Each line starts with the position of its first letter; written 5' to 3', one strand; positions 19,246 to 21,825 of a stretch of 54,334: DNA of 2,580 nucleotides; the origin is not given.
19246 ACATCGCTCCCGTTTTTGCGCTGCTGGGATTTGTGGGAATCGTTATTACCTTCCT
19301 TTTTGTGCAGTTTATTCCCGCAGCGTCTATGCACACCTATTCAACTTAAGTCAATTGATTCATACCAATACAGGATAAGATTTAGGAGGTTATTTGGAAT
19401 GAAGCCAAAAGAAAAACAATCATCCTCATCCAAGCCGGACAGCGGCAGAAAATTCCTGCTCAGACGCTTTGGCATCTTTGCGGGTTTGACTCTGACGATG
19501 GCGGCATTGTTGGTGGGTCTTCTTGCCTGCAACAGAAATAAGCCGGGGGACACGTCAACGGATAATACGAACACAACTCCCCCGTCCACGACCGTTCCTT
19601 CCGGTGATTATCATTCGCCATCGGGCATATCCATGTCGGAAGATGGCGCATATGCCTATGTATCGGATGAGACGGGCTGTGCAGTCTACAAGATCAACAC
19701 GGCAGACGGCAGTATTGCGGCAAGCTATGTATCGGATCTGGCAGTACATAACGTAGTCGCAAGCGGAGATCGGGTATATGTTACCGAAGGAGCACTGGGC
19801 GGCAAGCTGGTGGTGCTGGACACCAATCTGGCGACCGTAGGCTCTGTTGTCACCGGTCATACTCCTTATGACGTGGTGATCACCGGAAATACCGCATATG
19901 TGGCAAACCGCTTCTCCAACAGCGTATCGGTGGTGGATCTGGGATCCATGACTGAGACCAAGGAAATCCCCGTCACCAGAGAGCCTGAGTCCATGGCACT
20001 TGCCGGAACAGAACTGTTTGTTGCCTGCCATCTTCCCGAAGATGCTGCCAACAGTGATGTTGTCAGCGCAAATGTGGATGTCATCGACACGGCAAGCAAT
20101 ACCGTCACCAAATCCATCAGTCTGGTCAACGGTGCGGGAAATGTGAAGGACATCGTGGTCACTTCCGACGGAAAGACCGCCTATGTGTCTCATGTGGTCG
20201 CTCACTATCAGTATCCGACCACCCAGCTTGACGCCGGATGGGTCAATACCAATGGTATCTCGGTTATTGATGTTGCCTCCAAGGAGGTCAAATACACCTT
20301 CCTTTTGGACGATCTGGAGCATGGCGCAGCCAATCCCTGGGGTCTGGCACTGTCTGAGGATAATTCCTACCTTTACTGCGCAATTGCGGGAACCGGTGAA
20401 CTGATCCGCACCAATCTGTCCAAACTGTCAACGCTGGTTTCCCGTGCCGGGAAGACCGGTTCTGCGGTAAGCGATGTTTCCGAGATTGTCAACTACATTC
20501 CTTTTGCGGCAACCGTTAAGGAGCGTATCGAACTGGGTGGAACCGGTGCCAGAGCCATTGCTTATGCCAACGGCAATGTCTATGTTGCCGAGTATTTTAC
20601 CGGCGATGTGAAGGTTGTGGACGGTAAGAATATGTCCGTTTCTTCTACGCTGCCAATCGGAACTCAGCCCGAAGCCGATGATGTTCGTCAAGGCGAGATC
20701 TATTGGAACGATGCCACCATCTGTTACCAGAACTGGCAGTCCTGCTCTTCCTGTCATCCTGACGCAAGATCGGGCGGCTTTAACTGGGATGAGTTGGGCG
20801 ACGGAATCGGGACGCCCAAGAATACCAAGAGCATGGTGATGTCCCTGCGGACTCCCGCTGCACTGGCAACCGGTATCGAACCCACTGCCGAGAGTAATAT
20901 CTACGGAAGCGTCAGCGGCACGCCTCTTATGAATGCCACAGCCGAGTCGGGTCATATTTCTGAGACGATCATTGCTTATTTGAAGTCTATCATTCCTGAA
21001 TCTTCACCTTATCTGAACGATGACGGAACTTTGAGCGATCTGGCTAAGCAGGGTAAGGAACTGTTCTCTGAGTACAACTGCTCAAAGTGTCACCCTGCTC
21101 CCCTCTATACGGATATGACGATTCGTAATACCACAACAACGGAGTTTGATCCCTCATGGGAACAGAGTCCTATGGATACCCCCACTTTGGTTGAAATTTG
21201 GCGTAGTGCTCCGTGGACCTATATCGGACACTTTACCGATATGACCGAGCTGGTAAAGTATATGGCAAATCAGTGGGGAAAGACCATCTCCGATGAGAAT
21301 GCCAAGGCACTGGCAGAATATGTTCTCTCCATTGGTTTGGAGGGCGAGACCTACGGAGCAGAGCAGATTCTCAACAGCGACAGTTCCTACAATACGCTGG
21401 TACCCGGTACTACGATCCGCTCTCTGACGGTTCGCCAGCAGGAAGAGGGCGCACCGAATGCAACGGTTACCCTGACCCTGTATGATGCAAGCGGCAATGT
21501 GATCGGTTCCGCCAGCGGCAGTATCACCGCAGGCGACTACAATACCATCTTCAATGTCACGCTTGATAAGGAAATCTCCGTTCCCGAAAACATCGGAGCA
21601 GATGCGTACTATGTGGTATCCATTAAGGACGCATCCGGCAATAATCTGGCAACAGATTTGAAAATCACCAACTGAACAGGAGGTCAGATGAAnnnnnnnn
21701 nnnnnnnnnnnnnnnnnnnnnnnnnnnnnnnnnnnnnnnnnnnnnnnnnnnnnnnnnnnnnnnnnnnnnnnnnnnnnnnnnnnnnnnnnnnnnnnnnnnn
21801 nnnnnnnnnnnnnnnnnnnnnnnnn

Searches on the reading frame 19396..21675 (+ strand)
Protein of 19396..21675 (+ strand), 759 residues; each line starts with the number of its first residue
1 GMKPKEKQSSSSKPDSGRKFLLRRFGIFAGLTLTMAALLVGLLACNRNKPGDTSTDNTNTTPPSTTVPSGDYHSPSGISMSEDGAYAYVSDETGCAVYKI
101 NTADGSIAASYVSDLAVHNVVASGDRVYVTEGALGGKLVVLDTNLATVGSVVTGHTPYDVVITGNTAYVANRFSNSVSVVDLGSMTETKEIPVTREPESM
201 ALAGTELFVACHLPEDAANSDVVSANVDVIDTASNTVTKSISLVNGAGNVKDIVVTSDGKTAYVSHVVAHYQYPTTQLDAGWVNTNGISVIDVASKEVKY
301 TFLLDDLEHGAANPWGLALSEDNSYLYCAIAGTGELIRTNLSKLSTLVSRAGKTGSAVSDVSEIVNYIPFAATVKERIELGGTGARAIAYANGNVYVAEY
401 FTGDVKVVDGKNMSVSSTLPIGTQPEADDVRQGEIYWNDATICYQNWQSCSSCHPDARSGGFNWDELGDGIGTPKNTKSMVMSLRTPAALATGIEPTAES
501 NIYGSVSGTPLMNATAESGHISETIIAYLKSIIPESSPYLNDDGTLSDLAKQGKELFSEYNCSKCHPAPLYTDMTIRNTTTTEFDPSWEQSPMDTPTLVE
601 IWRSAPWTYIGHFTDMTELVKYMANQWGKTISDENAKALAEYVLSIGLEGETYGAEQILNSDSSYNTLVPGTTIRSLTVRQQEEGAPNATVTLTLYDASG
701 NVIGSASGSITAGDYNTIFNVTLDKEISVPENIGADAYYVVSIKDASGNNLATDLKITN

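Call 5: search_protein_families(library=pfam, proteins=[window:19396-21675:+], max_evalue=1)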
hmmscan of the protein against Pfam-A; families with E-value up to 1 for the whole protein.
window:19396-21675:+ (759 aa): 6 families
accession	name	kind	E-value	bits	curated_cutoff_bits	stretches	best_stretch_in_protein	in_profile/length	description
PF13442.11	Cytochrome_CBB3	-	1.1e-06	29.3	27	1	550-643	3-68/68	Cytochrome C oxidase, cbb3-type, subunit III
PF00034.26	Cytochrom_C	-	0.00043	22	21.3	1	551-645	2-88/90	Cytochrome c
PF03150.19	CCP_MauG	-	0.0013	19.9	25.6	1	432-497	6-73/149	Di-haem cytochrome c peroxidase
PF21544.3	PorZ_N_b_propeller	-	0.024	15.3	27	1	83-132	87-134/154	TSS9, PorZ, N-terminal beta-propeller domain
PF14522.11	Cytochrome_C7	-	0.1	12.9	24.8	0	558-572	12-26/67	Cytochrome c7 and related cytochrome c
PF03088.22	Str_synth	-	0.16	12.6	25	0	65-99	49-83/89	Strictosidine synthase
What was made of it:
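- On Di-haem cytochrome c peroxidase / MauG: Pfam CCP_MauG is weak only (call 5).
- Closest known: Bacterial di-haem cytochrome c peroxidase / MauG / RoxA superfamily. Different: Pfam CCP_MauG scores below its cut-off (19.9 against 25.6, call 5).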

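Call 6: search_protein_families(library=ncbifam, proteins=[window:19396-21675:+], max_evalue=1)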
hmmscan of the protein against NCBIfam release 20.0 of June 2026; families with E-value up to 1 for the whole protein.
window:19396-21675:+ (759 aa): 15 families
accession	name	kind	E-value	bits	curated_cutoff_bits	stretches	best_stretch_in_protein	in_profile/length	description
NF052342.1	hydrazine_BC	exception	2.2e-21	75.7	1250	2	428-568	417-568/690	hydrazine synthase subunit beta-gamma fusion subunit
NF052340.1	hydrazine_beta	equivalog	1.9e-19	70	560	1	69-408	29-367/372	hydrazine synthase subunit beta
NF052341.1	hydrazine_gamma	equivalog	1.4e-12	47.3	625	1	428-569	66-218/339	hydrazine synthase subunit gamma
TIGR03866.1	PQQ_ABC_repeats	subfamily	2.6e-12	46.4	287.3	2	157-331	85-236/310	PQQ-dependent catabolism-associated beta-propeller protein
TIGR02276.1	beta_rpt_yvtn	repeat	7.6e-12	45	27.85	2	164-201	3-40/42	beta-propeller repeat protein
NF052280.1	7_blade_YncE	equivalog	6.8e-10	38.3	400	2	124-214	227-320/338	7-bladed beta-propeller protein YncE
NF052460.1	L-NosZ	equivalog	9.5e-08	31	700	1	81-269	51-237/480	clade III lactonase-type nitrous-oxide reductase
TIGR04039.1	MXAN_0977_Heme2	hypoth_equivalog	1.1e-06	28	362.85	1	517-583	134-207/336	MbnH family di-heme enzyme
TIGR03907.1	QH_beta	equivalog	0.00078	18.7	223.2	1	226-266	12-51/338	quinohemoprotein amine dehydrogenase subunit beta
TIGR03981.2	SAM_quin_mod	hypoth_equivalog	0.0011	17.9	340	0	594-625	329-360/411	His-Xaa-Ser system-associated MauG-like protein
TIGR00782.1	ccoP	equivalog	0.0021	17.4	179.95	1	547-566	200-218/285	cytochrome-c oxidase, cbb3-type subunit III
NF038353.1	FxLYD_dom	domain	0.0032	17.3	23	1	687-710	19-42/71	FxLYD domain-containing protein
NF038015.2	AztD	exception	0.0064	15.3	400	1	160-203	311-354/356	zinc metallochaperone AztD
NF033623.1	urate_HpxO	equivalog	0.052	12.5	500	1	217-292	111-184/381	FAD-dependent urate hydroxylase HpxO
NF041895.1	choice_anch_V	domain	0.11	12.6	42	1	446-512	23-86/150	choice-of-anchor V domain-containing protein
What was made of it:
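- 19399..21675 (+): HZS beta-gamma-fusion-like di-haem lipoprotein, 758 aa. Lipobox Cys44 (19528-19530); 7-bladed propeller about residues 70-420; CCP-like di-haem domain about 426-645; C-terminal beta-sandwich 650-758. NCBIfam hydrazine_BC 2.2e-21, far below its cut-off (call 6).
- NCBIfam equivalog scores are 20-fold below the cut-offs (call 6).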

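Call 11: search_solved_structures(query=window:19396-21675:+, max_evalue=0.01, show_alignments=3)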
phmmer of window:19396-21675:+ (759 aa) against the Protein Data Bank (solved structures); distinct sequences matched with E-value up to 0.01: 4.
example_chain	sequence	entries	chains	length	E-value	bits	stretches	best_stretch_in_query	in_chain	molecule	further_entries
5c2v_B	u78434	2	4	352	1.6e-19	73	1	71-407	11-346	HYDRAZINE SYNTHASE BETA SUBUNIT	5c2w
5c2v_C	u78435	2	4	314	2.2e-10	42.8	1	427-569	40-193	HYDRAZINE SYNTHASE GAMMA SUBUNIT | Hypothetical (Di heme) protein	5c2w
1l0q_A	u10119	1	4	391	2.7e-09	39.2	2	52-265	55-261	Surface layer protein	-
3bws_A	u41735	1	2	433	0.0086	17.7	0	163-240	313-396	protein Lp49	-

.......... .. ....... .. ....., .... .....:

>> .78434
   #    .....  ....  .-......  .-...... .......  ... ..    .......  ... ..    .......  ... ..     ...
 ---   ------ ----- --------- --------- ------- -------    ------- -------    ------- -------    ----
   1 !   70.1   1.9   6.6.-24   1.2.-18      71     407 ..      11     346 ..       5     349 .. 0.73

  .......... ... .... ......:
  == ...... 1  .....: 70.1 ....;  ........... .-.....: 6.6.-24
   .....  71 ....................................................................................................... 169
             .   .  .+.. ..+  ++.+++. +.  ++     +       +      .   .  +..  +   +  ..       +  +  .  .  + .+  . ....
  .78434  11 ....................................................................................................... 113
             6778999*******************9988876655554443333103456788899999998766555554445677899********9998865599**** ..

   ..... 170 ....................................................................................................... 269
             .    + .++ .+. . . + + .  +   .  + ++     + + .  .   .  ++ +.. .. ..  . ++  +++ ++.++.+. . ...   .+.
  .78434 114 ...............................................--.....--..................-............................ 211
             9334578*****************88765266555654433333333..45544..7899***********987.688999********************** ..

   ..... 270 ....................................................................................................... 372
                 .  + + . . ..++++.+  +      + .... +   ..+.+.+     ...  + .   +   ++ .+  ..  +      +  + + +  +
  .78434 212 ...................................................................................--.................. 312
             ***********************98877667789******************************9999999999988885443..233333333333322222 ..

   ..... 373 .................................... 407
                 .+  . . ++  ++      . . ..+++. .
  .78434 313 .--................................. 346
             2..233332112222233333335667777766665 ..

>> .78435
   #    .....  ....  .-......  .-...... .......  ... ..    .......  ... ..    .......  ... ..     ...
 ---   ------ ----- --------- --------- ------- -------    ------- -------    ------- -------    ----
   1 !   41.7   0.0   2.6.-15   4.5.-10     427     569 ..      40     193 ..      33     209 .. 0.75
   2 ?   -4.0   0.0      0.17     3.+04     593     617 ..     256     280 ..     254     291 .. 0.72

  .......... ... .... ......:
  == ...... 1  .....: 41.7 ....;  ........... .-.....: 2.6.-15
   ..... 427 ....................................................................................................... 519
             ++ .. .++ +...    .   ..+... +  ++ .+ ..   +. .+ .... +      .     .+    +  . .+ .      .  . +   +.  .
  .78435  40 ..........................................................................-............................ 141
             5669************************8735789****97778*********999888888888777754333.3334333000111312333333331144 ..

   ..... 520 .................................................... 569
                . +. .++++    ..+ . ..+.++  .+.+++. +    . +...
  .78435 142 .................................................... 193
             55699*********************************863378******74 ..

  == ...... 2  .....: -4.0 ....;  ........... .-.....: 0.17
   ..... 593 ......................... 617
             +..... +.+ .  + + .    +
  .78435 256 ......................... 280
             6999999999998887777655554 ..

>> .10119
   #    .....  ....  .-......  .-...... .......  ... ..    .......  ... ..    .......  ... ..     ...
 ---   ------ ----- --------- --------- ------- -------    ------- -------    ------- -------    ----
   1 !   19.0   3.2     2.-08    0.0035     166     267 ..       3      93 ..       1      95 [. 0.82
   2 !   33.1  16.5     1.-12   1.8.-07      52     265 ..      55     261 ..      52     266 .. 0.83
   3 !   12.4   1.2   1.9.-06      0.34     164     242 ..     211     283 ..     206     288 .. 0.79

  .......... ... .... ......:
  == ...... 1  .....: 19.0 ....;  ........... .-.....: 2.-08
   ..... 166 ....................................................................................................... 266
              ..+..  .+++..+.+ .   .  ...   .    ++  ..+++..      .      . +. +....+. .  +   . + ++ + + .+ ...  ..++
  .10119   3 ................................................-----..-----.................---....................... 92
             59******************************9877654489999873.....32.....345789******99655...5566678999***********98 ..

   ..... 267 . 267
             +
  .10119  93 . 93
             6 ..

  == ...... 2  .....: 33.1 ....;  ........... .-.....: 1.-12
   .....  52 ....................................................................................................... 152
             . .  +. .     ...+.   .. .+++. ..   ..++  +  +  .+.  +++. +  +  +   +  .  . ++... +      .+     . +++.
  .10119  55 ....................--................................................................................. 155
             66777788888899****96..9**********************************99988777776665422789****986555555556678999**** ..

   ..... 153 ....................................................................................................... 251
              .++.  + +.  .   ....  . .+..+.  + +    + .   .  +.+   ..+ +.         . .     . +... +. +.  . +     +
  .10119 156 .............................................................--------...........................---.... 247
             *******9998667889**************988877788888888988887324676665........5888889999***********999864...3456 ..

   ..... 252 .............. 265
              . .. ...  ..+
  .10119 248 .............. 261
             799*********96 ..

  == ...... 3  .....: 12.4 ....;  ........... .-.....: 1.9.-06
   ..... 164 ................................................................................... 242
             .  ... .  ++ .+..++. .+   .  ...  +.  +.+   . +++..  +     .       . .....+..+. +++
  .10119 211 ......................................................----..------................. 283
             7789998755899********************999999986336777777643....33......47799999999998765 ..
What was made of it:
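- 19399..21675 (+): PDB phmmer: 5c2v_B 1.6e-19 and 5c2v_C 2.2e-10 (call 11).
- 20743..20757 (+): CSSCH, gamma-I-like haem site of the beta-gamma-like protein. Aligns with gamma Cys102/Cys105/His106 of 5c2v_C (call 11).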

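Call 38: find_homologous_proteins(query=window:19396-21675:+, max_evalue=0.00001)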
Query window:19396-21675:+ (759 aa): 793 proteins with E <= 0.00001 among 8000 candidates; the best 120 are listed.
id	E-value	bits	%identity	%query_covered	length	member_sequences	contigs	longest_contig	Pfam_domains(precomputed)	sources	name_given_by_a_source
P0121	0.0e+0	1549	92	100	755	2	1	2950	PF10282.16,PF13442.12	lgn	-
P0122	0.0e+0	1313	78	100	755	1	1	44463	PF03150.20,PF13442.12,PF00034.27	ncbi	ncbi:MAG: c-type cytochrome [Eubacteriales bacterium]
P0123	0.0e+0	1282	76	100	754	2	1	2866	PF03150.20,PF13442.12,PF00034.27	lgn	-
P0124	6.9e-297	1005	61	97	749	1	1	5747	PF10282.16,PF13442.12,PF00034.27,PF08450.19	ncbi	-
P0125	1.6e-291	987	60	97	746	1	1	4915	PF10282.16,PF13442.12,PF00034.27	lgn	-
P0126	1.7e-268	911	58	94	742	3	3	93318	PF03150.20,PF00034.27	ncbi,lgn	-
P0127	5.8e-268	909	58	94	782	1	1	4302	PF10282.16,PF03150.20,PF13442.12,PF00034.27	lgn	-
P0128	1.9e-256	871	56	98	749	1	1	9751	PF03150.20,PF00034.27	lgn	-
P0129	1.3e-254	865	56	94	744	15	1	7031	PF00034.27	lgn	-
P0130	1.0e-248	846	52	99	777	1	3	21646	PF01436.28,PF08450.19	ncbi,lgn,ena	-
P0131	7.3e-248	843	56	92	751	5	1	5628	PF10282.16,PF03150.20,PF00034.27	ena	-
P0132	1.9e-244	831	55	92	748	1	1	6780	PF10282.16,PF00034.27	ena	-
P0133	5.2e-244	830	53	99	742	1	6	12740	PF13442.12,PF00034.27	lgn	-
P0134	7.3e-244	830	53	94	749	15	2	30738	PF03150.20,PF00034.27,PF08450.19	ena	-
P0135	7.0e-243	826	53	94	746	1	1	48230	PF10282.16,PF03150.20,PF21783.3,PF00034.27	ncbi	-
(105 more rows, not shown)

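Call 52: predict_structure(alignment_id=A2)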
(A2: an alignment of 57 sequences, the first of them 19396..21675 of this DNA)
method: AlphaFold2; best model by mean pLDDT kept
length: 759 residues; sequences in the alignment: 57
mean_pLDDT: 85.6   pTM: 0.83
mean pLDDT of the five models: 85.6, 84.6, 83.4, 83.1, 83.1
residues with pLDDT >= 90: 428; 70-90: 231; 50-70: 48; < 50: 52
segments of 3 or more residues with pLDDT < 50: 1-23, 45-69, 278-280
pLDDT, mean of each block of 10 residues (from residue 1): 32 38 59 74 47 32 34 94 97 96 97 95 97 94 98 96 98 97 98 97 98 87 93 98 93 97 94 53 85 98 87 92 97 96 96 91 90 95 96 98 97 97 90 92 77 83 59 73 81 81 70 68 89 86 88 92 81 85 81 86 85 91 91 97 84 86 88 93 88 96 97 85 96 91 94 86
secondary structure, 60 per line:
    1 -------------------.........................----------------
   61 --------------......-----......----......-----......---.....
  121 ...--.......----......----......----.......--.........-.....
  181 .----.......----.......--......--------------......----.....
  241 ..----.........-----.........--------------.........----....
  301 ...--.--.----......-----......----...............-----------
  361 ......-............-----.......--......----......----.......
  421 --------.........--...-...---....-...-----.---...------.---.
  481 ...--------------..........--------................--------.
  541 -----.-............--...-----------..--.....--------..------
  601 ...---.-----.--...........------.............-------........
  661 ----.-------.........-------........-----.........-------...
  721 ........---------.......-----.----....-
elements in order (helices of 4 or more, strands of 3 or more residues): H20-44 E75-80 E86-91 E96-101 E107-112 E116-123 E126-132 E137-142 E147-152 E157-163 E166-171 E176-181 E186-192 E197-203 E206-211 E226-231 E236-242 E247-255 E261-269 E284-292 E297-303 E314-319 E325-330 E335-340 H341-349 H361-366 H368-374 E375-379 E385-391 E394-399 E404-409 E414-420 H429-437 H450-453 H480-483 H498-507 H516-531 H548-559 H580-584 H616-626 H633-645 E653-660 E673-681 E689-696 E702-710 E718-728 E738-744 E755-758

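Call 54: fold_search(model_id=the predicted structure, library=pdb)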
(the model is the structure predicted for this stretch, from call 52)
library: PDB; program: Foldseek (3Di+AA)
matches with E <= 10: 1939; with E <= 0.001: 1446
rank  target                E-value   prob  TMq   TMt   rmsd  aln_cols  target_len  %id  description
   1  5c2v_B                3.4e-24  1.00  0.41  0.85   4.4       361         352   23  Kuenenia stuttgartiensis Hydrazine Synthase (released 2015-10-14)
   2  1l0q_A                8.7e-19  1.00  0.34  0.64   3.8       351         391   22  Tandem YVTN beta-propeller and PKD domains from an archaeal surface layer protein (released 2002-11-06)
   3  3bws_A                2.6e-14  1.00  0.33  0.60   4.0       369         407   15  Crystal structure of the leptospiral antigen Lp49 (released 2008-10-07)
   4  7f1r_B                4.2e-14  1.00  0.32  0.74  13.2       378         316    9  Cryo-EM structure of the chemokine receptor CCR5 in complex with RANTES and Gi (released 2021-07-14)
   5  8bmx_D                6.4e-14  1.00  0.31  0.66   7.1       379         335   13  Bacteroides thetaiotaomicron B12 TonB dependent transporter in complex with a surface lipoprotein (released 2023-09-20)
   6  8bmy_A                6.4e-14  1.00  0.29  0.63   8.5       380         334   14  Bacteroides thetaiotaomicron surface lipoprotein bound to cyanocobalamin (released 2023-08-16)
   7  3dsm                  7.5e-14  1.00  0.32  0.70   7.0       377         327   12  Crystal structure of the surface layer protein BACUNI_02894 from Bacteroides uniformis, Northeast Structural Genomics Co (released 2008-09-09)
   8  8bn0                  9.8e-14  1.00  0.31  0.66   7.1       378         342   12  Bacteroides thetaiotaomicron surface protein BT1954 bound to (released 2023-08-16)
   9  8bai_A                9.8e-14  1.00  0.31  0.69   7.3       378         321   13  The surface-exposed lipo-protein of BtuG2 in complex with cyanocobalamin. (released 2023-10-25)
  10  8bai_B                1.2e-13  1.00  0.31  0.69   7.3       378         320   13  The surface-exposed lipo-protein of BtuG2 in complex with cyanocobalamin. (released 2023-10-25)
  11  8blw_B                1.6e-13  1.00  0.29  0.34   7.7       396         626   14  Vitamin B12 transporter BtuB1 with lipoprotein BtuG1 from B. theta (released 2023-08-16)
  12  7seu_D                1.7e-13  1.00  0.26  0.61   3.3       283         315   18  Crystal structure of E coli contaminant protein YncE co-purified with a plant protein (released 2022-04-20)
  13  8bmz_B                2.2e-13  1.00  0.32  0.68   7.3       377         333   13  Bacteroides thetaiotaomicron surface lipoprotein BT1954 bound to adenosylcobalamin (released 2023-08-16)
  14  9w6w_B                2.7e-13  1.00  0.32  0.69  18.0       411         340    9  5-CT-bound serotonin 5A (5-HT5A) receptor-Gi protein complex (released 2025-11-26)
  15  5yzv_B                2.9e-13  1.00  0.33  0.83   2.6       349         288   12  Biophysical and structural characterization of the thermostable WD40 domain of a prokaryotic protein, Thermomonospora  (released 2018-10-03)
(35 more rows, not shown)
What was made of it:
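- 19399..21675 (+): Model pLDDT 85.6; Foldseek 5c2v_B E 3.4e-24, TM 0.85 (calls 52, 54).
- Foldseek 5c2v_B at TM 0.85 (call 54).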
